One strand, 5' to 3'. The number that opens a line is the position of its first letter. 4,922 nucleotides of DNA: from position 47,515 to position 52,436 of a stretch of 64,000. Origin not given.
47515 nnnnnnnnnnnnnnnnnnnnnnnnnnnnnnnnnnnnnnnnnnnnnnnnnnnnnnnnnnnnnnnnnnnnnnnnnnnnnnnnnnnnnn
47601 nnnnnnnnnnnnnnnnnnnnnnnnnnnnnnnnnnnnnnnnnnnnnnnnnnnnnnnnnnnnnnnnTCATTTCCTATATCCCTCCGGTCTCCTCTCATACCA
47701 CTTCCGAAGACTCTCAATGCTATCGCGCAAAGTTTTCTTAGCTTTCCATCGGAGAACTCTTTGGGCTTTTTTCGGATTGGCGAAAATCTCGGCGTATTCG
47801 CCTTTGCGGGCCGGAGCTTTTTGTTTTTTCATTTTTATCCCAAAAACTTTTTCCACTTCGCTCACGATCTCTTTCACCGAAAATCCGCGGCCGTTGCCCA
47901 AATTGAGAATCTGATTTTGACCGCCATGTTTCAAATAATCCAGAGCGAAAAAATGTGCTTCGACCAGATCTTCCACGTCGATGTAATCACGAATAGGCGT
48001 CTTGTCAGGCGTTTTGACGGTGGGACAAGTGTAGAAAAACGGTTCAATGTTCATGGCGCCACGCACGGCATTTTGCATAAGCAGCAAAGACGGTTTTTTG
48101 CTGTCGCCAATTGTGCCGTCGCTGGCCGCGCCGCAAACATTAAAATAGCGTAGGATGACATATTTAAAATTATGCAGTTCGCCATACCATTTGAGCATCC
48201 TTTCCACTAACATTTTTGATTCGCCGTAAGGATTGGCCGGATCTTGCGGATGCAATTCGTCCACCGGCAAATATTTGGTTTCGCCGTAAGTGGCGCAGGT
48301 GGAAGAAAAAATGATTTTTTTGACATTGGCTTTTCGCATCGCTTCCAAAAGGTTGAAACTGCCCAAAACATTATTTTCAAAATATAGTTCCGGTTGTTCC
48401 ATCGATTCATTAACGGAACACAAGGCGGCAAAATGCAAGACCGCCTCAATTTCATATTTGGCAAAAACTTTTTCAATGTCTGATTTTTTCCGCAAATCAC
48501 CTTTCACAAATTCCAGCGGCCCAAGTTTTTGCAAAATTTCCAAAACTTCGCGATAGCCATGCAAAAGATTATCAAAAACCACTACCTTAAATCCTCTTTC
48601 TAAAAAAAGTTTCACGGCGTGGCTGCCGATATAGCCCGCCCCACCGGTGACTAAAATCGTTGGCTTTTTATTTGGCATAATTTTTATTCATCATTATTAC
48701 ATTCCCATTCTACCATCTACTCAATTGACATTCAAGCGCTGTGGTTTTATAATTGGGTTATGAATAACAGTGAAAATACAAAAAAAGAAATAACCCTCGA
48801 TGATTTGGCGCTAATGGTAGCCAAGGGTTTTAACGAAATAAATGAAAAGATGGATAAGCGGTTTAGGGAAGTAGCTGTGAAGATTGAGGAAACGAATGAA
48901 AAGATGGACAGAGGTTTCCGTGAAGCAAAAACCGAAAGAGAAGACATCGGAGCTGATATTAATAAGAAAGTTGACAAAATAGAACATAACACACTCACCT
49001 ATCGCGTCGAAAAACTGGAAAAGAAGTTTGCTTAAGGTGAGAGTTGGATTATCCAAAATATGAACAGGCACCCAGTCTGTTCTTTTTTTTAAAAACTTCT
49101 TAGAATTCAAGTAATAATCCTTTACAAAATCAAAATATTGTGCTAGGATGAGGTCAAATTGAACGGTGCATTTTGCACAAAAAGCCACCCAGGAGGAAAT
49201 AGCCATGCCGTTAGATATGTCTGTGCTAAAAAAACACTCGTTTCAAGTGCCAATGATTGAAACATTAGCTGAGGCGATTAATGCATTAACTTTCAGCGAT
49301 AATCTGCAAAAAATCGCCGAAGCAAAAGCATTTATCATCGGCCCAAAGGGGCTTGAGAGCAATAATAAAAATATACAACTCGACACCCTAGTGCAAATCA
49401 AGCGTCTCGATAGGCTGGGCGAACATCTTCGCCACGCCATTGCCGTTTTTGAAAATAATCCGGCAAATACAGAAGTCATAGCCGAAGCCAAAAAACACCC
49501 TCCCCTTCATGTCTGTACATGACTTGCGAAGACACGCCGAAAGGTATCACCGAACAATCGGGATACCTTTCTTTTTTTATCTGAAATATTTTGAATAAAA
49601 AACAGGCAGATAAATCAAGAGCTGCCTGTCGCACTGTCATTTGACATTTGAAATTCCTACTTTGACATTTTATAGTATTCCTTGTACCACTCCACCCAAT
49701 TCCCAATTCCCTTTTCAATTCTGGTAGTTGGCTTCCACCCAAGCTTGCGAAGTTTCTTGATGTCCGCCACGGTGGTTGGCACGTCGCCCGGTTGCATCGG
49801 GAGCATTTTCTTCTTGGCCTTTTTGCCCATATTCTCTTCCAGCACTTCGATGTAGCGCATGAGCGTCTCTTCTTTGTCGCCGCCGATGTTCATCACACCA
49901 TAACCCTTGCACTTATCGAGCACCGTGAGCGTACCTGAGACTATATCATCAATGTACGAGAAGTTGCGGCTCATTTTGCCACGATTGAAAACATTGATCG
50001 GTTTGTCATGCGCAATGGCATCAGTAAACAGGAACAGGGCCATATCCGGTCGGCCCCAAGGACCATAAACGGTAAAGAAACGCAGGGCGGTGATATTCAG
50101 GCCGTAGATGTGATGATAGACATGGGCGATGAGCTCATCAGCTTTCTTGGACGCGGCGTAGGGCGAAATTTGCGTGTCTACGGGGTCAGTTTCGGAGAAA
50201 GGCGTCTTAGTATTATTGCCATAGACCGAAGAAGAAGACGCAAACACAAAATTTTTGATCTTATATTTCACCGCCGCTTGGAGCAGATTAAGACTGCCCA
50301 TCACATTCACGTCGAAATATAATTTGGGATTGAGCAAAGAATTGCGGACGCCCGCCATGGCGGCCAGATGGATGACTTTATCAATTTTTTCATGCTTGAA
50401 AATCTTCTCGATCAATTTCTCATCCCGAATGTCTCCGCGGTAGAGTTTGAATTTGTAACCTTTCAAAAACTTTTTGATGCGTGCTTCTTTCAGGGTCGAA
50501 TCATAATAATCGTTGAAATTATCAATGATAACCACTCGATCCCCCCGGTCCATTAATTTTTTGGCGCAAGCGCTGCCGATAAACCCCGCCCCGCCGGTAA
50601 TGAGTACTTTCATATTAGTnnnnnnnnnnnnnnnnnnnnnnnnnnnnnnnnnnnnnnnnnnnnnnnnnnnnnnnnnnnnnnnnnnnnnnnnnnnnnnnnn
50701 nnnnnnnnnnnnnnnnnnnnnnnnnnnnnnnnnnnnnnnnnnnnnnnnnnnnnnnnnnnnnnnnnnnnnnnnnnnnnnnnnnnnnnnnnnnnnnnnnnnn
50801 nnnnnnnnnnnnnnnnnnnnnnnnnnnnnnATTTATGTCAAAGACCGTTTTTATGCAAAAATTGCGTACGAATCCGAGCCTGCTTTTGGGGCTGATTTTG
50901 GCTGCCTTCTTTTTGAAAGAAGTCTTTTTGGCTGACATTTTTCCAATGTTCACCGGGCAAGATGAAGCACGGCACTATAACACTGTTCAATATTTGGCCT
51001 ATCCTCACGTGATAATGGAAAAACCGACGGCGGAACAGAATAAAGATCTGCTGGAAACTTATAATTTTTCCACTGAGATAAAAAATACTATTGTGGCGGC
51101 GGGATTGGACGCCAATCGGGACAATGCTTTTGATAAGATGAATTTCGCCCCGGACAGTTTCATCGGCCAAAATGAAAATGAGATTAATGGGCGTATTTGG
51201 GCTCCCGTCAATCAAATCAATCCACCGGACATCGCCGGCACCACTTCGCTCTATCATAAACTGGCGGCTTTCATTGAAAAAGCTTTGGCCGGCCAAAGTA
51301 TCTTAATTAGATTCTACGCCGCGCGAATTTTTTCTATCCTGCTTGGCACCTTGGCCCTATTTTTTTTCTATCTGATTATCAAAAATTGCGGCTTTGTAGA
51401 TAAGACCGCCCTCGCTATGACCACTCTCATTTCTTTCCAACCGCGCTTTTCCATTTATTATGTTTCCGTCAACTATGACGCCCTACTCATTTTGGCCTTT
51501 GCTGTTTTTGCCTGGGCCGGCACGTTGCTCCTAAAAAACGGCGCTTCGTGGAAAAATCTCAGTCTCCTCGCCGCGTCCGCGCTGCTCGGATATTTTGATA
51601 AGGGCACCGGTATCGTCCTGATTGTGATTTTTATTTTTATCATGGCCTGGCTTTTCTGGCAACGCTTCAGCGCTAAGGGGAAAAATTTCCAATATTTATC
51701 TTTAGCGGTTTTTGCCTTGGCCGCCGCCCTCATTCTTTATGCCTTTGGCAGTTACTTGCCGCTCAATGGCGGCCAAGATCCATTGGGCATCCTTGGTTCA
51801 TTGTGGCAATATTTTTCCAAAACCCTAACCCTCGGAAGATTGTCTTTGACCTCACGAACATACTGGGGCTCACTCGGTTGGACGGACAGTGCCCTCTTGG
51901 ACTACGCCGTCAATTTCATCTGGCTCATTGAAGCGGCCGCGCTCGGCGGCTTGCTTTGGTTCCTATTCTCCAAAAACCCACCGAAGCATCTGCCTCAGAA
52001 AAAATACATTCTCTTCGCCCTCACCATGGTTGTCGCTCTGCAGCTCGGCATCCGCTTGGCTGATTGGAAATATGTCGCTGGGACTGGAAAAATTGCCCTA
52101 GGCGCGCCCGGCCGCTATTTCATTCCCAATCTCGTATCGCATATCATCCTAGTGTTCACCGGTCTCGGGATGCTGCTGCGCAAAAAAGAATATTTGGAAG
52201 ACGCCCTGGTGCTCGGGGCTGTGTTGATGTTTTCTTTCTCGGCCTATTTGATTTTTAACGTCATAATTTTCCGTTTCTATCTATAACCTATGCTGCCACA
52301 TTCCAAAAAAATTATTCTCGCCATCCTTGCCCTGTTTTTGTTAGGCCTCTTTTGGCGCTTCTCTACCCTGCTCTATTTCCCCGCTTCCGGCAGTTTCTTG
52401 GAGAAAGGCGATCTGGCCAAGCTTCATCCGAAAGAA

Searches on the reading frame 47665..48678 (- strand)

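Call 10: search_protein_families(library=pfam, proteins=[window:47665-48678:-], max_evalue=0.001)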
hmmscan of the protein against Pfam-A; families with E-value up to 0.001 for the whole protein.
window:47665-48678:- (337 aa): 10 families
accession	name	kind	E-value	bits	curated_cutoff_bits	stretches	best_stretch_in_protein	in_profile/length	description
PF01370.27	Epimerase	-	8.6e-59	199.3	20.9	1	8-261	1-240/240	NAD dependent epimerase/dehydratase family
PF16363.11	GDP_Man_Dehyd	-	2.4e-54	185.4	27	1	9-322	1-330/332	GDP-mannose 4,6 dehydratase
PF01073.25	3Beta_HSD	-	5.3e-19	68.8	22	1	9-165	1-160/280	3-beta hydroxysteroid dehydrogenase/isomerase family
PF02719.21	Polysacc_synt_2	-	8e-18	65.1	20.2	1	8-184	1-174/293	Polysaccharide biosynthesis protein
PF04321.23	RmlD_sub_bind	-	1.1e-13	51.4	27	1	7-183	2-153/287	RmlD substrate binding domain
PF05368.20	NmrA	-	1e-11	45.4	27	1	5-169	2-141/298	NmrA-like family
PF07993.18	NAD_binding_4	-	2.5e-10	40.4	20.1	1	67-202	81-229/258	Male sterility protein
PF13460.12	NAD_binding_10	-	5.9e-10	39.8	27.2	1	12-177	1-142/184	NAD(P)H-binding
PF00106.31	adh_short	-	1.8e-07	31.3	26.6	1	7-79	2-80/195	short chain dehydrogenase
PF08659.16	KR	-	1.1e-05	25.9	22.6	1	7-133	2-143/180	KR domain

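Call 62: search_protein_families(library=ncbifam, proteins=[window:47665-48678:-], max_evalue=1e-10)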
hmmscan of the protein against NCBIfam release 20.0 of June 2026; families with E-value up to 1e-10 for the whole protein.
window:47665-48678:- (337 aa): 21 families
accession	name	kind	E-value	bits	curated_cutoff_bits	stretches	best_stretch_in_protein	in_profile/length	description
TIGR01179.1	galE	equivalog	4.9e-108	360.9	262.3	1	8-334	2-331/332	UDP-glucose 4-epimerase GalE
NF007956.0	PRK10675.1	subfamily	1.6e-72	244.4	394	1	8-336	3-337/338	UDP-glucose 4-epimerase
TIGR01181.1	dTDP_gluc_dehyt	equivalog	3.8e-39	134.7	365.1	1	8-331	2-314/321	dTDP-glucose 4,6-dehydratase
TIGR04180.1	EDH_00030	hypoth_equivalog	4.6e-39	134.2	475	1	8-314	1-295/297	NAD-dependent 4,6-dehydratase LegB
TIGR02197.1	heptose_epim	equivalog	2.1e-33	115.9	274.6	1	8-329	1-314/316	ADP-glyceromanno-heptose 6-epimerase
NF011728.1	PRK15181.1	equivalog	2.3e-21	76.2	760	1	8-273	18-276/348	Vi polysaccharide biosynthesis UDP-N-acetylglucosaminuronic acid C-4 epimerase TviC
TIGR03466.1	HpnA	hypoth_equivalog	6.1e-21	74.6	367.65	1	8-164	3-154/327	hopanoid-associated sugar epimerase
TIGR02622.1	CDP_4_6_dhtase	equivalog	1.1e-19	70.8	278.45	1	6-329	5-331/352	CDP-glucose 4,6-dehydratase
NF043036.1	ErythonDh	equivalog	3.6e-18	65.8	325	1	8-165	3-163/321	D-erythronate dehydrogenase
NF042422.1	oxyalk_red_OleD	equivalog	4.3e-17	62.5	580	1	8-153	3-133/329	2-alkyl-3-oxoalkanoate reductase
NF007490.0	PRK10084.1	subfamily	4.6e-17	62.1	649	1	8-117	3-114/361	dTDP-glucose 4,6-dehydratase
NF007582.0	PRK10217.1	equivalog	4.4e-16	58.9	698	1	7-116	3-114/355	dTDP-glucose 4,6-dehydratase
NF008360.0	PRK11150.1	equivalog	1.2e-15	57.5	452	1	8-276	2-251/310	ADP-glyceromanno-heptose 6-epimerase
NF052578.1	StrlDmthSdmBMthl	equivalog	1.7e-14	54.3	600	1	7-138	2-124/328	sterol demethylase protein SdmB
NF042423.1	oxyalk_red_Shew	equivalog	2.6e-14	53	580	1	6-181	9-174/331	2-alkyl-3-oxoalkanoate reductase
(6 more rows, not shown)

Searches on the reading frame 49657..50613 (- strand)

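Call 10: search_protein_families(library=pfam, proteins=[window:49657-50613:-], max_evalue=0.001)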
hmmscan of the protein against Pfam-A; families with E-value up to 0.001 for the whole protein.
window:49657-50613:- (318 aa): 11 families
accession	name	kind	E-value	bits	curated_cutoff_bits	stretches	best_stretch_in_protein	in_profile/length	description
PF16363.11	GDP_Man_Dehyd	-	1.4e-59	202.7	27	1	4-303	1-329/332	GDP-mannose 4,6 dehydratase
PF01370.27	Epimerase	-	1.1e-58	198.9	20.9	1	3-244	1-240/240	NAD dependent epimerase/dehydratase family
PF01073.25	3Beta_HSD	-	1.2e-21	77.5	22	1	4-186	1-185/280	3-beta hydroxysteroid dehydrogenase/isomerase family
PF02719.21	Polysacc_synt_2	-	6.9e-19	68.6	20.2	1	3-238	1-223/293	Polysaccharide biosynthesis protein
PF04321.23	RmlD_sub_bind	-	1.4e-14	54.3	27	1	1-274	1-242/287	RmlD substrate binding domain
PF07993.18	NAD_binding_4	-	5.4e-10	39.3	20.1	1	5-184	1-209/258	Male sterility protein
PF00106.31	adh_short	-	6.7e-10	39.2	26.6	1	3-132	3-139/195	short chain dehydrogenase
PF08659.16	KR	-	1.2e-08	35.6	22.6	1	3-140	3-150/180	KR domain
PF13561.12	adh_short_C2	-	1.8e-05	24.9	27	1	12-118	8-119/236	Enoyl-(Acyl carrier protein) reductase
PF13460.12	NAD_binding_10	-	4.4e-05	23.9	27.2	1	7-177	1-141/184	NAD(P)H-binding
PF05368.20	NmrA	-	0.00021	21.4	27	1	2-127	4-107/298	NmrA-like family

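Call 62: search_protein_families(library=ncbifam, proteins=[window:49657-50613:-], max_evalue=1e-10)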
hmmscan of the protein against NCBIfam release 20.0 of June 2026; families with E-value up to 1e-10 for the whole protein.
window:49657-50613:- (318 aa): 23 families
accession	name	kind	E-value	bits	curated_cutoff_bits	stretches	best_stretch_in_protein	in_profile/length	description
TIGR01179.1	galE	equivalog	9.5e-56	189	262.3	1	2-184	1-178/332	UDP-glucose 4-epimerase GalE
TIGR01181.1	dTDP_gluc_dehyt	equivalog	5.4e-54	183.4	365.1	1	2-313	1-314/321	dTDP-glucose 4,6-dehydratase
NF007956.0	PRK10675.1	subfamily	1.6e-45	155.7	394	1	1-188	1-186/338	UDP-glucose 4-epimerase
TIGR04180.1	EDH_00030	hypoth_equivalog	1.4e-43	149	475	1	3-295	1-294/297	NAD-dependent 4,6-dehydratase LegB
TIGR02197.1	heptose_epim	equivalog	4.9e-37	127.8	274.6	1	3-312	1-315/316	ADP-glyceromanno-heptose 6-epimerase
NF011728.1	PRK15181.1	equivalog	6.3e-35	120.8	760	1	3-312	18-339/348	Vi polysaccharide biosynthesis UDP-N-acetylglucosaminuronic acid C-4 epimerase TviC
NF007490.0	PRK10084.1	subfamily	5e-32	111.3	649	1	1-312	1-336/361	dTDP-glucose 4,6-dehydratase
NF007582.0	PRK10217.1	equivalog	5.2e-32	111.3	698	1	2-311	3-332/355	dTDP-glucose 4,6-dehydratase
TIGR02622.1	CDP_4_6_dhtase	equivalog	2.9e-27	95.7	278.45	1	2-316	6-336/352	CDP-glucose 4,6-dehydratase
NF047922.1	GDPFucSynFcl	equivalog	6.2e-26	91.6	500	1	61-312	38-303/308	GDP-L-fucose synthase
NF008872.0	PRK11908.1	equivalog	2e-21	76.4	294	1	1-312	2-337/349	bifunctional UDP-4-keto-pentose/UDP-xylose synthase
NF043036.1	ErythonDh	equivalog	3.1e-20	72.6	325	1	1-201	1-198/321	D-erythronate dehydrogenase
NF005998.1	PRK08125.1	equivalog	3.2e-18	65.5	777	1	2-273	317-596/649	bifunctional UDP-4-amino-4-deoxy-L-arabinose formyltransferase/UDP-glucuronic acid oxidase ArnA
TIGR03466.1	HpnA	hypoth_equivalog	3.6e-18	65.5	367.65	1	1-275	1-259/327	hopanoid-associated sugar epimerase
NF052578.1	StrlDmthSdmBMthl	equivalog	7.6e-18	65.3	600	1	1-272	1-255/328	sterol demethylase protein SdmB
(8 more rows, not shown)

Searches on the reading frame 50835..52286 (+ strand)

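Call 10: search_protein_families(library=pfam, proteins=[window:50835-52286:+], max_evalue=0.001)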
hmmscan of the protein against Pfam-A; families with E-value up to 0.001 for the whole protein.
window:50835-52286:+ (483 aa): 0 families

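Call 37: search_protein_families(library=pfam, proteins=[window:50835-52286:+], max_evalue=0.01)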
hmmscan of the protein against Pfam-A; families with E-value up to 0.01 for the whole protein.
window:50835-52286:+ (483 aa): 1 family
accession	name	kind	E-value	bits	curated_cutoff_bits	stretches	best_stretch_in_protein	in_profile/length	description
PF02366.24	PMT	-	0.0016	18.5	22.7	1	159-295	81-228/245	Dolichyl-phosphate-mannose-protein mannosyltransferase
